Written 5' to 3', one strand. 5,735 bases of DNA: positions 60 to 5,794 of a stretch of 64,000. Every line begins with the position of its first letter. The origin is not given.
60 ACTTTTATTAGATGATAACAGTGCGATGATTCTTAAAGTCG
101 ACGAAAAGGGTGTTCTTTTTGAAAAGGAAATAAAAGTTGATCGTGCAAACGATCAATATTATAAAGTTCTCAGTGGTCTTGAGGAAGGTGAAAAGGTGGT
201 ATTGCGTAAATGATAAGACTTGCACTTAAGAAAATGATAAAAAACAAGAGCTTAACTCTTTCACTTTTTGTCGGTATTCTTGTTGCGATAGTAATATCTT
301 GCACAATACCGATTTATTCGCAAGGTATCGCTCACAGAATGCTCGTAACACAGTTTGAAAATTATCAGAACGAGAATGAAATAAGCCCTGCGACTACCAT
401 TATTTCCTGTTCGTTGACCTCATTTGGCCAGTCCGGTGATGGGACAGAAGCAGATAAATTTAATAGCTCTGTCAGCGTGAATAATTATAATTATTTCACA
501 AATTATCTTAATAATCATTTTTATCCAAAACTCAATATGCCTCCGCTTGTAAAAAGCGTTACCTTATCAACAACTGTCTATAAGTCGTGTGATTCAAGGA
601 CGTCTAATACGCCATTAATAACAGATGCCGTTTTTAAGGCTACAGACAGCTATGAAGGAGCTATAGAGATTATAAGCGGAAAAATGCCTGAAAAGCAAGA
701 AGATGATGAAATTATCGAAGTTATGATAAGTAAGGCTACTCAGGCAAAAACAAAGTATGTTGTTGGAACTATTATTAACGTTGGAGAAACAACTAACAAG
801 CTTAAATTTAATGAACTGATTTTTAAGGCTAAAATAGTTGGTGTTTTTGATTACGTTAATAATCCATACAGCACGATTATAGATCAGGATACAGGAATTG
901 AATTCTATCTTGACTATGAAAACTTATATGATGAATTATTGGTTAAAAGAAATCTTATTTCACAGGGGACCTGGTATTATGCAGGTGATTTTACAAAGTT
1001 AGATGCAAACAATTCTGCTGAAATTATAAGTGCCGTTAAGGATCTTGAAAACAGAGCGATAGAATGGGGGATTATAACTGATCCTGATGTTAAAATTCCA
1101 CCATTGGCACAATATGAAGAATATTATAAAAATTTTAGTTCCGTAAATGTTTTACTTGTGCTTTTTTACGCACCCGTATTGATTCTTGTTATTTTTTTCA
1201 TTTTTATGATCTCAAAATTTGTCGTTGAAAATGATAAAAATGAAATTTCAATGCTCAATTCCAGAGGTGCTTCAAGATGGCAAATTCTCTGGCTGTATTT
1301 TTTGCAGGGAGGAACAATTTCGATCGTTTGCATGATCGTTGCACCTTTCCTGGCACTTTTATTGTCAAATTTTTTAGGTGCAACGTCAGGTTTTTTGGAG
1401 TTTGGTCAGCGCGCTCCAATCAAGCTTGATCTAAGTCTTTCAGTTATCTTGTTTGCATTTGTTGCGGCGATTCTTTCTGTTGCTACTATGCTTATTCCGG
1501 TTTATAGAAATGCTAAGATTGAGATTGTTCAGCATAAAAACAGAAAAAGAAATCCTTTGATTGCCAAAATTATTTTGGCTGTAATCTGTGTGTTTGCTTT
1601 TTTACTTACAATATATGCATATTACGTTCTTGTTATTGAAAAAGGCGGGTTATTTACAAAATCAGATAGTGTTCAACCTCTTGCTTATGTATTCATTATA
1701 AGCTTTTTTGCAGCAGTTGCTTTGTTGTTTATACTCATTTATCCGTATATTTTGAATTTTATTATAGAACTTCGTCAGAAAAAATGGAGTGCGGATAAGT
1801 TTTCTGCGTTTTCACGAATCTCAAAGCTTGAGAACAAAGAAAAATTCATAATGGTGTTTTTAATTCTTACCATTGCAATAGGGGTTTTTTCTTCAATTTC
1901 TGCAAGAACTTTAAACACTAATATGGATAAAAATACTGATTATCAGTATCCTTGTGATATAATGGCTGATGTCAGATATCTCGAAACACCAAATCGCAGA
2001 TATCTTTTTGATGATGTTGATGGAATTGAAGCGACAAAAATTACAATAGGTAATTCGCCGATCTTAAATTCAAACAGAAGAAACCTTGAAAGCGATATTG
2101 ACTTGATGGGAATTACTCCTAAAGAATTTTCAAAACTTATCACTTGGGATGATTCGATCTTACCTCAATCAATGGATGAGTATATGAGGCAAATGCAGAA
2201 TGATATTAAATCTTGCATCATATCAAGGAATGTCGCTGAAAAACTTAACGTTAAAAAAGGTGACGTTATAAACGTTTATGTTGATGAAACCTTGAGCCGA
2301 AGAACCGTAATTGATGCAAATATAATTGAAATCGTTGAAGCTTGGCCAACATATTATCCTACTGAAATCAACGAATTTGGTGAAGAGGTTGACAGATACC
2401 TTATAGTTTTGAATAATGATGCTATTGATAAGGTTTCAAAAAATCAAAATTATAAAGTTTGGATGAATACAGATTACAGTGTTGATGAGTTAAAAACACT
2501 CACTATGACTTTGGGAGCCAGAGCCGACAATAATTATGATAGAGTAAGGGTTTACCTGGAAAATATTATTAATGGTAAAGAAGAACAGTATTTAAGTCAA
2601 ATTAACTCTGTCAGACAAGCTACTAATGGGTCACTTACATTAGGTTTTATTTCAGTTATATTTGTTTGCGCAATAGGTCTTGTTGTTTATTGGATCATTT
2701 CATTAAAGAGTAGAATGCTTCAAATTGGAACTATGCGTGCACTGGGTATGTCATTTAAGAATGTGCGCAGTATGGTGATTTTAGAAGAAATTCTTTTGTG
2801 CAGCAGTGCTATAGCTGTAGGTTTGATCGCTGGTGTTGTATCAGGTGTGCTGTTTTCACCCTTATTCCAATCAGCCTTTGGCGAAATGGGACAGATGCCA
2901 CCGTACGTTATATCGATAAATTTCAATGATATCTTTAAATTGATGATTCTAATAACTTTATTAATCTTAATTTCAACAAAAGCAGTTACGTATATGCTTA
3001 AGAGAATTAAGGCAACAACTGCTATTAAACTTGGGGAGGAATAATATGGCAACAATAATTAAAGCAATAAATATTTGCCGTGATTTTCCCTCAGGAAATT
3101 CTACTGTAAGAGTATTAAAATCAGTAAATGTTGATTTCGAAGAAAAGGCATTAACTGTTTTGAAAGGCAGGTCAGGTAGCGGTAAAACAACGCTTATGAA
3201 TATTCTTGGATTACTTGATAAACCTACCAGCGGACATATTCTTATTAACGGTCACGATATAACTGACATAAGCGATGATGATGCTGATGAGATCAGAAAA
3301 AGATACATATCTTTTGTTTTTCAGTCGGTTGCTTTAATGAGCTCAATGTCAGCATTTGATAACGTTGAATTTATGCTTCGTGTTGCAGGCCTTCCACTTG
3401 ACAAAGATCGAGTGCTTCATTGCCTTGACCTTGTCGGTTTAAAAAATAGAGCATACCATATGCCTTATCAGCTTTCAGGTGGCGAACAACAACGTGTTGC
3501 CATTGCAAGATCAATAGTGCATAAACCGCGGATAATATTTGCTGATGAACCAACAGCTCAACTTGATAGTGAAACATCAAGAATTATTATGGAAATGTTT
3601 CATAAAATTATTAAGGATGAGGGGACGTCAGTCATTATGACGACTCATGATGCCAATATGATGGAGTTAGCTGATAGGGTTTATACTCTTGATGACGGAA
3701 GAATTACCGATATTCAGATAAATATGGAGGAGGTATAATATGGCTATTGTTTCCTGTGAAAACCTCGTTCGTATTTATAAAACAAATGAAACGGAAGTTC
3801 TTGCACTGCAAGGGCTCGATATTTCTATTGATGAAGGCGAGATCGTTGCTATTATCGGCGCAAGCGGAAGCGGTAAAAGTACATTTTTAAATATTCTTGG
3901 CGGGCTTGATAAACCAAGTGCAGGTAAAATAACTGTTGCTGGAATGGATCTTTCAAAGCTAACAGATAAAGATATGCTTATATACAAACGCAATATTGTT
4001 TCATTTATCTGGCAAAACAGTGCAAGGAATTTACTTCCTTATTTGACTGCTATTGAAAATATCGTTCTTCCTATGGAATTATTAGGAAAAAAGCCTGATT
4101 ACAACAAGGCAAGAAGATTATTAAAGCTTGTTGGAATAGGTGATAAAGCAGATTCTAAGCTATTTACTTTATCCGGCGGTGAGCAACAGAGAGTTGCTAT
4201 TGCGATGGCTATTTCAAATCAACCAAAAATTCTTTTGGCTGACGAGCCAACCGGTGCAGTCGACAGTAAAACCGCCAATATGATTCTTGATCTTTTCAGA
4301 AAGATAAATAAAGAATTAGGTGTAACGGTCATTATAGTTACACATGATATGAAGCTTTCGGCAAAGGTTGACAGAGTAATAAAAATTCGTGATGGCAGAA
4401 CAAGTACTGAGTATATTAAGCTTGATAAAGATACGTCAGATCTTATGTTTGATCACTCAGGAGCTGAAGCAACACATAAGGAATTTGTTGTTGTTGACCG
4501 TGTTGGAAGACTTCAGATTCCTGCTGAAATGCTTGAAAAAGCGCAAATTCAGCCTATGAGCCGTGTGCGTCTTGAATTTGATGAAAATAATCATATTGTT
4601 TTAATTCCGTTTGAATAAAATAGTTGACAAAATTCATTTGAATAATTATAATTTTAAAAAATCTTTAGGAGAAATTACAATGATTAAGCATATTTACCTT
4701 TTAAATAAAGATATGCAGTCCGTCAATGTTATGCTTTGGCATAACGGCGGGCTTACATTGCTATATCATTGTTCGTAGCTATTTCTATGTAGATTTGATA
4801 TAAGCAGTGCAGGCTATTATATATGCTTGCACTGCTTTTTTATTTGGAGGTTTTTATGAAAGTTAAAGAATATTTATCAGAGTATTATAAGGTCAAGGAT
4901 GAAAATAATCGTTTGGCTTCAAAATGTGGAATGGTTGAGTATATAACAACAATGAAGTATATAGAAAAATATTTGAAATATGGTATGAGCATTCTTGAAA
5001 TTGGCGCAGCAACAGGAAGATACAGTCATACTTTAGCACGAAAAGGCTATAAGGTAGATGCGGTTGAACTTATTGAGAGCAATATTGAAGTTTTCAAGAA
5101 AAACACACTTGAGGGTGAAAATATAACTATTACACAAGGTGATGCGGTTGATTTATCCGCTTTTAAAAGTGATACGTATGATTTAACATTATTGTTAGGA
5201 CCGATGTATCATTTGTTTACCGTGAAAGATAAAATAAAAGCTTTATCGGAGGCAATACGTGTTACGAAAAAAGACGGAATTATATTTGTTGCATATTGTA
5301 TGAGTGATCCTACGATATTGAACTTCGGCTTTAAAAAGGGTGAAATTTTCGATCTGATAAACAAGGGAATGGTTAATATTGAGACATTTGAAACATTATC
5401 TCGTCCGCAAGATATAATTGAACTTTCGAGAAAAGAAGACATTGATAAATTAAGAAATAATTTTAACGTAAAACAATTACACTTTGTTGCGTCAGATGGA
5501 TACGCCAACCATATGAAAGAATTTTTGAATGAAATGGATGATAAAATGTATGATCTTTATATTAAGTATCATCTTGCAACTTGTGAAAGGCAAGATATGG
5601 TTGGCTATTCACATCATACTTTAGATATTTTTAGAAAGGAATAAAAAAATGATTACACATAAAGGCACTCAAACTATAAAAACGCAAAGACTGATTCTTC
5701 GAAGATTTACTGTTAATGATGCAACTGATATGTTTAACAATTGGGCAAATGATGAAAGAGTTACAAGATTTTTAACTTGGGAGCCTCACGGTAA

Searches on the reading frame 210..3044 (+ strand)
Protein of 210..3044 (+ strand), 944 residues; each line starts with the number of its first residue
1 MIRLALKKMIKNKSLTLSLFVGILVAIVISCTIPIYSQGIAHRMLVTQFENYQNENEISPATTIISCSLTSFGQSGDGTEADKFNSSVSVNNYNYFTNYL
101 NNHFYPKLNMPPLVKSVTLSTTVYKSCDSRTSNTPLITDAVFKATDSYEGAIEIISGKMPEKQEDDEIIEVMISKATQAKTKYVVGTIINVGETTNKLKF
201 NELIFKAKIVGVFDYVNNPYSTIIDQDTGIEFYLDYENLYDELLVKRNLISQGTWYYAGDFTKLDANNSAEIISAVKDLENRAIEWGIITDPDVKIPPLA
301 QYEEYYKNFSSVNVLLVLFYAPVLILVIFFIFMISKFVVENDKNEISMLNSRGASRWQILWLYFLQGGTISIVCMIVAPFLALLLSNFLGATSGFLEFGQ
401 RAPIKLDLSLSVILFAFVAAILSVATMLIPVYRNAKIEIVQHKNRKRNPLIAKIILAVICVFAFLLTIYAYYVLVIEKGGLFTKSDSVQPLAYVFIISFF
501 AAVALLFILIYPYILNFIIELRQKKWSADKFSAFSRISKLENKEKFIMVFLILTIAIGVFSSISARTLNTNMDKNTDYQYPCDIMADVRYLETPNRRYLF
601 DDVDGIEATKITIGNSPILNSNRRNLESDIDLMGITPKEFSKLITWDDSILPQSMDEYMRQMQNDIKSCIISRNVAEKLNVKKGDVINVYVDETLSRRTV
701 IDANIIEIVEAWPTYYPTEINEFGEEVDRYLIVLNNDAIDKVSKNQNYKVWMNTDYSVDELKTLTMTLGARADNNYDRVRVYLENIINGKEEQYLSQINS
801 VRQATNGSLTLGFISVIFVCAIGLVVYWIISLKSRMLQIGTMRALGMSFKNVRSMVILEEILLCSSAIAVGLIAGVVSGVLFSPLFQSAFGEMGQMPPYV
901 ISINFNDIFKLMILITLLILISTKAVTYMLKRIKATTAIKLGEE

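Call 37: search_protein_families(library=pfam, proteins=[window:210-3044:+], max_evalue=0.000001)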
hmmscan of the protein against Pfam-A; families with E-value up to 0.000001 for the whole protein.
window:210-3044:+ (944 aa): 1 family
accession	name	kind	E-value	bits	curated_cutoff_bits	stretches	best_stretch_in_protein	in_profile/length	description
PF02687.27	FtsX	-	4e-21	75.7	25.5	2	319-438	3-119/120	FtsX-like permease C-terminal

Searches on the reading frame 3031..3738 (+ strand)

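Call 37: search_protein_families(library=pfam, proteins=[window:3031-3738:+], max_evalue=0.000001)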
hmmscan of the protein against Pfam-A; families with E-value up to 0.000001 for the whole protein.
window:3031-3738:+ (235 aa): 4 families
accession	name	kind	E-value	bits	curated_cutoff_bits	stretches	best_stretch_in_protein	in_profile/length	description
PF00005.33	ABC_tran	-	1.1e-31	110.7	25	1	29-176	1-137/137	ABC transporter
PF13304.12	AAA_21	-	1.2e-10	42.3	27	0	145-211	235-303/304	AAA domain, putative AbiEii toxin, Type IV TA system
PF13175.12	AAA_15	-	1.6e-08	35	32.1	0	27-88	12-68/374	AAA ATPase domain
PF02463.25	SMC_N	-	3.8e-08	33.5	40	0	32-220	18-211/220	RecF/RecN/SMC N terminal domain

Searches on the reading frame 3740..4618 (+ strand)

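Call 37: search_protein_families(library=pfam, proteins=[window:3740-4618:+], max_evalue=0.000001)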
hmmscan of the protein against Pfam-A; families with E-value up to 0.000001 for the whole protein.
window:3740-4618:+ (292 aa): 2 families
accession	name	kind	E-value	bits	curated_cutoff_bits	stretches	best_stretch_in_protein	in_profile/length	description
PF00005.33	ABC_tran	-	3.6e-32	112.3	25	1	23-171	1-136/137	ABC transporter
PF13304.12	AAA_21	-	2.9e-07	31.3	27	0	35-56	1-22/304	AAA domain, putative AbiEii toxin, Type IV TA system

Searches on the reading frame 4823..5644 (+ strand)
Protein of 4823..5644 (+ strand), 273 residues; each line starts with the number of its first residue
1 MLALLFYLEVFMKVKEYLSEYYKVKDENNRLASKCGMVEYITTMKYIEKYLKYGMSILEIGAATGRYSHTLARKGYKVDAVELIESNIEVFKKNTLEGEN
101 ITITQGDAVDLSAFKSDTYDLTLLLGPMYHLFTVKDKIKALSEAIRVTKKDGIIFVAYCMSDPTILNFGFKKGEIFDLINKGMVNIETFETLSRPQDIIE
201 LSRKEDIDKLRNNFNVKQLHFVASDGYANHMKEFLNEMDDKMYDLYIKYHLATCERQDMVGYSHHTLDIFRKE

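Call 37: search_protein_families(library=pfam, proteins=[window:4823-5644:+], max_evalue=0.000001)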
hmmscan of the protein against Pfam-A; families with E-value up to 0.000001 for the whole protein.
window:4823-5644:+ (273 aa): 4 families
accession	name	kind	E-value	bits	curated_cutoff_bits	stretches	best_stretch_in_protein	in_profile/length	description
PF13649.12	Methyltransf_25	-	1.5e-13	51.7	27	1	57-152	1-97/97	Methyltransferase domain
PF08241.18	Methyltransf_11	-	8.1e-13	49.3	21.2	1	58-156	1-95/95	Methyltransferase domain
PF13847.12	Methyltransf_31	-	1.1e-11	45.1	27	1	52-160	2-113/145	Methyltransferase domain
PF13489.12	Methyltransf_23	-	6.6e-07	29.6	27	0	46-158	15-118/164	Methyltransferase domain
